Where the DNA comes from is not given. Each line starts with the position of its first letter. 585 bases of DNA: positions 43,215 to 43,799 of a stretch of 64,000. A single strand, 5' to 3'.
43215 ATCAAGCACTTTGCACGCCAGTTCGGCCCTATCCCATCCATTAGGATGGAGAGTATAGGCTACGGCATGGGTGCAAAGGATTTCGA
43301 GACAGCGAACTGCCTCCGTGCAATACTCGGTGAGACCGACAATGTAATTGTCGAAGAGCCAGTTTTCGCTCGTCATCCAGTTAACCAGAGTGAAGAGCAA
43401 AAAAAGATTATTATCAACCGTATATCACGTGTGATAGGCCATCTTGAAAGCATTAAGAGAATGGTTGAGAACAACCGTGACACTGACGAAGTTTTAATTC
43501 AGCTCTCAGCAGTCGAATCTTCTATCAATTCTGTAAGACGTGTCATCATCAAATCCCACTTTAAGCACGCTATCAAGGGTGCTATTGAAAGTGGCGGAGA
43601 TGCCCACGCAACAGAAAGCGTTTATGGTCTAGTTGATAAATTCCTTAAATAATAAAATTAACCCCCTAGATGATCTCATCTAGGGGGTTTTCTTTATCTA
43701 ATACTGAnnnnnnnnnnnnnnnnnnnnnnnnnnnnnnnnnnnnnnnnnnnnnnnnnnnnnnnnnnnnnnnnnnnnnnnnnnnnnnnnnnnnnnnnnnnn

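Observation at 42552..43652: LarC N-terminal nickel-binding domain fused to a Cys-less CsoR/RcnR-like domain, with no lar genes nearby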

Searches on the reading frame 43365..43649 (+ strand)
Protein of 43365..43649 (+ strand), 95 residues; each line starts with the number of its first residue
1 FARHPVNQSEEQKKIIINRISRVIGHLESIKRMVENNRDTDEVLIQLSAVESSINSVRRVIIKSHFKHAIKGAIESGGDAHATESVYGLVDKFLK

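Call 23: find_related_loci(query=A2, collection=genome_contigs, flank=10000)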
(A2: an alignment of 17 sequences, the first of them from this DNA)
Query A2 (95 aa) in genome_contigs; peptide patterns used: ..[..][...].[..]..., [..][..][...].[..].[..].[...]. (x = any residue, [..] = any of these).
599 stretches matched a pattern (row limit reached: there are more); 588 encode a relative of the query (tblastn E <= 1e-3); the best 80 are kept; 80 distinct loci.
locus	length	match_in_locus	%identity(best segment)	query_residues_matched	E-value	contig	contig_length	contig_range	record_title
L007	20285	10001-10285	99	1-95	1e-58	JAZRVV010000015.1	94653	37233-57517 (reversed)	MAG: Acutalibacteraceae bacterium isolate T1900044953_TA20190006.MAGScoT_cleanbin_000012 SGB_3732_k141_195412, whole gen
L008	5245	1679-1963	92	1-95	6e-55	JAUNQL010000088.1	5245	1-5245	MAG: Clostridia bacterium isolate S38M_St_5 NODE_5384_length_5245_cov_5.382659, whole genome shotgun sequence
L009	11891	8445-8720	80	3-95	9e-44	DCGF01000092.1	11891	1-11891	MAG TPA_asm: Ruminococcaceae bacterium UBA1785 UBA1785_contig_125856, whole genome shotgun sequence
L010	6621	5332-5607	77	3-95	5e-43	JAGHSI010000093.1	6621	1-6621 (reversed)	MAG: Candidatus Limimonas coprohippi isolate E1_MB2_82 c_000001076898, whole genome shotgun sequence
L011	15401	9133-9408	78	3-95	3e-43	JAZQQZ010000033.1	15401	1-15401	MAG: Acutalibacteraceae bacterium isolate T1900045232_TH20190002.MAGScoT_cleanbin_000011 SGB_5422_k141_849198, whole gen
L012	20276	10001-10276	77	3-95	2e-42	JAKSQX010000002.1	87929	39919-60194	MAG: Clostridia bacterium isolate Horse_feces240 MAG240_2, whole genome shotgun sequence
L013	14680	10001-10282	77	1-95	5e-42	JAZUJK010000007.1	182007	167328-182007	MAG: Acutalibacteraceae bacterium isolate T1900045256_TH20190026.MAGScoT_cleanbin_000002 SGB_5791_k141_167867, whole gen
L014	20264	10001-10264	71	3-91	1e-37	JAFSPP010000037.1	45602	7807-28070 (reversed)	MAG: Clostridia bacterium isolate RGIG3358 Goat_Reticulum.Co__c1231118, whole genome shotgun sequence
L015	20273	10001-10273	67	4-95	1e-36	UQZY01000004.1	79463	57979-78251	uncultured Ruminococcaceae bacterium isolate UMGS802 genome assembly, contig: NODE_163_length_79463_cov_4.884168, whole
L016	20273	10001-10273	65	4-95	1e-35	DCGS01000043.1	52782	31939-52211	MAG TPA_asm: Ruminococcaceae bacterium UBA1772 UBA1772_contig_36720, whole genome shotgun sequence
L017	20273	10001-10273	54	4-95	5e-32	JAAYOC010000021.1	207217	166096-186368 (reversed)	MAG: Oscillospiraceae bacterium isolate AS21ysBPME_312 123329_AS21, whole genome shotgun sequence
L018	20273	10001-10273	61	4-95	6e-32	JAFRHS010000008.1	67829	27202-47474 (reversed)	MAG: Clostridia bacterium isolate RGIG2480 Goat_Jejunum-2__c40482, whole genome shotgun sequence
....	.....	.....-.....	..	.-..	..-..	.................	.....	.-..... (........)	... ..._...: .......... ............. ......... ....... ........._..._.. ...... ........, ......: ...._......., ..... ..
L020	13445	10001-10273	58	4-95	9e-30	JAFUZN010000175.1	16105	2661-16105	MAG: Clostridia bacterium isolate RGIG4968 Roe_deer_Rumen-4__c252934, whole genome shotgun sequence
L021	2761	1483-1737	64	3-91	1e-27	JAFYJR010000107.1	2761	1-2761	MAG: Clostridia bacterium isolate RGIG7152 Water_buffalos_Abomasum-5__c623345, whole genome shotgun sequence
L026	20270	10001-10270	47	4-94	1e-25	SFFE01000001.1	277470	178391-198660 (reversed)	MAG: Clostridiales bacterium isolate W0P39.002 Contig1, whole genome shotgun sequence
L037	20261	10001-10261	53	8-95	5e-25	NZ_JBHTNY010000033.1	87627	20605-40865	Robinsoniella peoriensis strain CCUG 48729 GCM70027253_50, whole genome shotgun sequence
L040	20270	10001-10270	49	5-95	8e-25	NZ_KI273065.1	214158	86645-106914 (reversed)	Mitsuokella sp. oral taxon 131 str. W9106 Scaffold5, whole genome shotgun sequence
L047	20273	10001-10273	50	4-95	1e-24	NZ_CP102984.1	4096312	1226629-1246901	Terrisporobacter petrolearius strain JCM 19845 chromosome, complete genome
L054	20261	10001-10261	52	8-95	1e-24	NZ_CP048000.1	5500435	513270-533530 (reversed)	Anaerocolumna sedimenticola strain CBA3638 chromosome, complete genome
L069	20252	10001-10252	53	11-95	2e-24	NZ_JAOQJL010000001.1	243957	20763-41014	Blautia ammoniilytica strain Sanger_23 .13470_2_81.1, whole genome shotgun sequence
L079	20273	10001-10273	49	4-95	3e-24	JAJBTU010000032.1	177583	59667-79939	MAG: Clostridiales bacterium isolate U_126905 U_126905=NODE_5_length_177583_cov_53.353161, whole genome shotgun sequence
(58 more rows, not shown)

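Call 51: search_protein_representatives(protein=window:43365-43649:+)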
Query: 95 residues. Proteins with E-value up to 0.001 (for the whole library): 1888; up to 1e-10: 222; up to 1e-30: 1. The best 150 are listed.
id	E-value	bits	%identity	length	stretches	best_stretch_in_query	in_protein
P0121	1.1e-32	127.6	73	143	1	4-95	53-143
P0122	2.7e-29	116.8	43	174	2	8-84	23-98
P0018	3.1e-26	107.1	62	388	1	3-95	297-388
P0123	2.4e-25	104.2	59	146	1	4-95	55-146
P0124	1.9e-19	85.5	50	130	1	7-94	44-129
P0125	1.9e-19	85.4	52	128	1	4-95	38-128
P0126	1.4e-18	82.7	50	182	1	7-95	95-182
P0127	2.3e-18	82.0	51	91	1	10-95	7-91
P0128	3.2e-18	81.5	48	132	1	5-95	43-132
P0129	3.3e-18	81.5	52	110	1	13-95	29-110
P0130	4.4e-18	81.1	50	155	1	8-94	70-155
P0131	7.8e-18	80.3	46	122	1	7-94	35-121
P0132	8.4e-18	80.2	51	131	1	11-95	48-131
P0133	1.0e-17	79.9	49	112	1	7-92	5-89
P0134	1.6e-17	79.3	51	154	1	4-95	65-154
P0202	5.0e-14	68.2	49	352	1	8-95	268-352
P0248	1.2e-12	63.7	52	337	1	10-95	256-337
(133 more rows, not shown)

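Call 53: find_encoding_contigs(protein=P0202, flank=8000, max_places=2)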
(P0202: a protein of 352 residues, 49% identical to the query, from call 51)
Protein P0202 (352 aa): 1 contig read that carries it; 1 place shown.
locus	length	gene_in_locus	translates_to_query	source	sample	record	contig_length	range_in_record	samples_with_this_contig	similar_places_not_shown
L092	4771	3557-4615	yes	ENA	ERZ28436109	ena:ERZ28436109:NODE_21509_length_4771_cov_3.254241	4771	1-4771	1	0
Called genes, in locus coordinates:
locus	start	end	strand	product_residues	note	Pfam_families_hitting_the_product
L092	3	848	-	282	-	?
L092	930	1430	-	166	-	-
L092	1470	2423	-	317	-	PF01795:Methyltransf_5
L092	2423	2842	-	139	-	PF02381:MraZ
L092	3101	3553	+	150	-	PF01741:MscL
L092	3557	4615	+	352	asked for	PF01969:Ni_insertion, PF02583:Trns_repr_metal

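Call 54: find_encoding_contigs(protein=P0248, flank=8000, max_places=2)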
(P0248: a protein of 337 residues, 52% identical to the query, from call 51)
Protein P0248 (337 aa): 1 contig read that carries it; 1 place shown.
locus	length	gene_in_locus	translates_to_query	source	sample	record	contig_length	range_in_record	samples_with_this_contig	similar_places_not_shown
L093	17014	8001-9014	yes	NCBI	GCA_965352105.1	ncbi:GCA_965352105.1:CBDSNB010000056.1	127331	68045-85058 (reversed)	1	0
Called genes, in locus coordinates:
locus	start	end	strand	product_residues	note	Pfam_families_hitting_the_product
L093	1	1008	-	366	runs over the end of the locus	PF00953:Glycos_transf_4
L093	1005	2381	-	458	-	PF01225:Mur_ligase, PF08245:Mur_ligase_M, PF02875:Mur_ligase_C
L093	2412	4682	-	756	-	PF03717:PBP_dimer, PF00905:Transpeptidase, PF03793:PASTA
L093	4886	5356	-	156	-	PF04977:DivIC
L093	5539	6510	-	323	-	PF01795:Methyltransf_5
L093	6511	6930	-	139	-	PF02381:MraZ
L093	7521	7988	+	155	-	PF01741:MscL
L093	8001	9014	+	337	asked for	PF01969:Ni_insertion, PF02583:Trns_repr_metal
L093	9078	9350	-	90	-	PF12637:TSCPD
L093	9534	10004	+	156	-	PF22381:Staph_reg_Sar_Rot, PF12802:MarR_2, PF01047:MarR, PF13601:HTH_34 (weak), PF13463:HTH_27 (weak)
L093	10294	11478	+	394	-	PF00291:PALP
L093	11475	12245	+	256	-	PF00290:Trp_syntA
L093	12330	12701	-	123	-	-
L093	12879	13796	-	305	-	PF00126:HTH_1, PF03466:LysR_substrate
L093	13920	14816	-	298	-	PF13472:Lipase_GDSL_2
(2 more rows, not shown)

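Call 59: search_protein_families(library=pfam, proteins=[L047:8630-9955:+, L047:10755-11507:+, L054:8709-9518:+, L054:10527-11525:+, L037:8955-9833:+, L037:10310-11050:+, L069:10319-11146:+, L040:10298-10810:+, L026:10299-11399:+, L079:7417-9825:+], max_evalue=0.00001)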
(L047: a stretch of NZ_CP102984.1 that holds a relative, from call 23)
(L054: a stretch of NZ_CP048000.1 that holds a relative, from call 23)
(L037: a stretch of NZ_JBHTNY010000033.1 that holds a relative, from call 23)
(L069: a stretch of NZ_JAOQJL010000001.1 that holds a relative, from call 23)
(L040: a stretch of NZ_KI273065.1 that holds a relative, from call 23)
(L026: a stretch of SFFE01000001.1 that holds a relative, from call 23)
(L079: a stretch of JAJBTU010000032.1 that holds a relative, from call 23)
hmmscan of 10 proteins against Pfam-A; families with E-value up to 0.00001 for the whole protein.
L047:8630-9955:+ (442 aa): 2 families
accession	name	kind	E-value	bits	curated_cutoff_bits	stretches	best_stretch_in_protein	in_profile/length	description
PF01554.23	MatE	-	1.5e-63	213.7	24.9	2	20-179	1-160/161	MatE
PF03023.19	MurJ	-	1.2e-17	64.2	27.4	1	8-212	193-401/451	Lipid II flippase MurJ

L047:10755-11507:+ (251 aa): 3 families
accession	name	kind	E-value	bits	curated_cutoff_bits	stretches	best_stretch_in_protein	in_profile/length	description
PF08239.17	SH3_3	-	2.2e-31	108.2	27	2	39-90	2-54/54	Bacterial SH3 domain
PF06725.17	3D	-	5.3e-19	68.6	23.8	1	190-250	2-71/72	3D domain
PF06347.19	SH3_4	-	2.5e-12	46.8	24.1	0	39-83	4-48/56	Bacterial SH3 domain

L054:8709-9518:+ (270 aa): 4 families
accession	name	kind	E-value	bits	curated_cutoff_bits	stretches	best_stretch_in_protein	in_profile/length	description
PF00561.26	Abhydrolase_1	-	7.6e-30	104.8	25.8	1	25-256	2-244/245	alpha/beta hydrolase fold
PF12146.15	Hydrolase_4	-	2.3e-18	66.8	27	1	22-126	3-111/239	Serine aminopeptidase, S33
PF12697.13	Abhydrolase_6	-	1.2e-15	59.2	26.3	1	26-262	1-216/217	Alpha/beta hydrolase family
PF03959.19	FSH1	-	7.4e-06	26.2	21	0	70-232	82-181/211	Serine hydrolase (FSH1)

L054:10527-11525:+ (333 aa): 2 families
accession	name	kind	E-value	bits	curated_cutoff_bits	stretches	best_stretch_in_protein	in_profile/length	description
PF01891.21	CbiM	-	1.7e-57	195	23.1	1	2-209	1-205/205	Cobalt uptake substrate-specific transmembrane region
PF13190.11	PDGLE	-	3.3e-28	97.9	27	1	223-323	2-101/102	PDGLE domain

L037:8955-9833:+ (293 aa): 2 families
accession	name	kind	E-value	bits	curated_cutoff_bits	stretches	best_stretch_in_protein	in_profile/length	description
PF00924.24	MS_channel_2nd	-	3.6e-18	65.9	20.2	1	116-184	2-68/68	Mechanosensitive ion channel, beta-domain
PF21082.3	MS_channel_3rd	-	4e-14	53.2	21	1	191-272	2-88/88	Mechanosensitive ion channel MscS, C-terminal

L037:10310-11050:+ (247 aa): 1 family
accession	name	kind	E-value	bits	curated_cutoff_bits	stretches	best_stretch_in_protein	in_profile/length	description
PF02146.23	SIR2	-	9.5e-28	97.8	24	1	27-195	7-176/180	Sir2 family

L069:10319-11146:+ (276 aa): 3 families
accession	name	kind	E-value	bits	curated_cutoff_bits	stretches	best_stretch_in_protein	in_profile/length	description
PF10609.15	ParA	-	1.8e-91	306.4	27.1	1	37-263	2-228/246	NUBPL iron-transfer P-loop NTPase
PF01656.29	CbiA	-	9.3e-12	45.4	25.4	1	41-179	1-54/125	CobQ/CobB/MinD/ParA nucleotide binding domain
PF13614.12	AAA_31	-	1.4e-06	28.8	27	1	39-77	2-40/177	AAA domain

L040:10298-10810:+ (171 aa): 1 family
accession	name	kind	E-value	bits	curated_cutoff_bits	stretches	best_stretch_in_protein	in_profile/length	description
PF03061.28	4HBT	-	3.3e-19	69.4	20.6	1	20-92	1-74/79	Thioesterase superfamily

L026:10299-11399:+ (367 aa): 9 families
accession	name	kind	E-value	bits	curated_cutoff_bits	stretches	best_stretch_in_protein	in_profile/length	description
PF04015.17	DUF362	-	1.2e-52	179.4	24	1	41-312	1-200/200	Domain of unknown function (DUF362)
PF12837.12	Fer4_6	-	4e-12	45.9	25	1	188-211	1-24/24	4Fe-4S binding domain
PF00037.32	Fer4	-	6.5e-12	45.2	21.1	1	222-240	5-23/24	4Fe-4S binding domain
PF14697.11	Fer4_21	-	2.2e-10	40.9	35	1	190-241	2-58/59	4Fe-4S dicluster domain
PF12838.12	Fer4_7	-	4.9e-09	37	27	1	195-239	1-52/52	4Fe-4S dicluster domain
PF12797.12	Fer4_2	-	5.2e-09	35.9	24.5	0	188-207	2-21/22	4Fe-4S binding domain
PF25160.1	LdpA_Fe-S-bd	-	2.2e-08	34.2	27.6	0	219-242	22-45/49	LdpA Fe-S cluster-binding domain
PF13237.11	Fer4_10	-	1.1e-07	32.1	25.5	1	189-236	2-53/53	4Fe-4S dicluster domain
PF13187.11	Fer4_9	-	8.5e-07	29.4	27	1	195-240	1-52/52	4Fe-4S dicluster domain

L079:7417-9825:+ (803 aa): 4 families
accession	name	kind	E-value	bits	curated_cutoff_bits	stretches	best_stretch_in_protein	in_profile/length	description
PF02922.24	CBM_48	-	1.1e-29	103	22.4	1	127-210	1-83/83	Carbohydrate-binding module 48 (Isoamylase N-terminal domain)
PF22019.2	GlgB_N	-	1.3e-25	89.8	27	1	11-102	2-94/94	alpha-1,4-glucan branching enzyme GlgB, N-terminal domain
PF02806.24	Alpha-amylase_C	-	5.6e-17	62.3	21.2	1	656-772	1-94/95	Alpha amylase, C-terminal all-beta domain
PF00128.31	Alpha-amylase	-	2.5e-12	47.2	22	1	305-368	27-89/446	Alpha amylase, catalytic domain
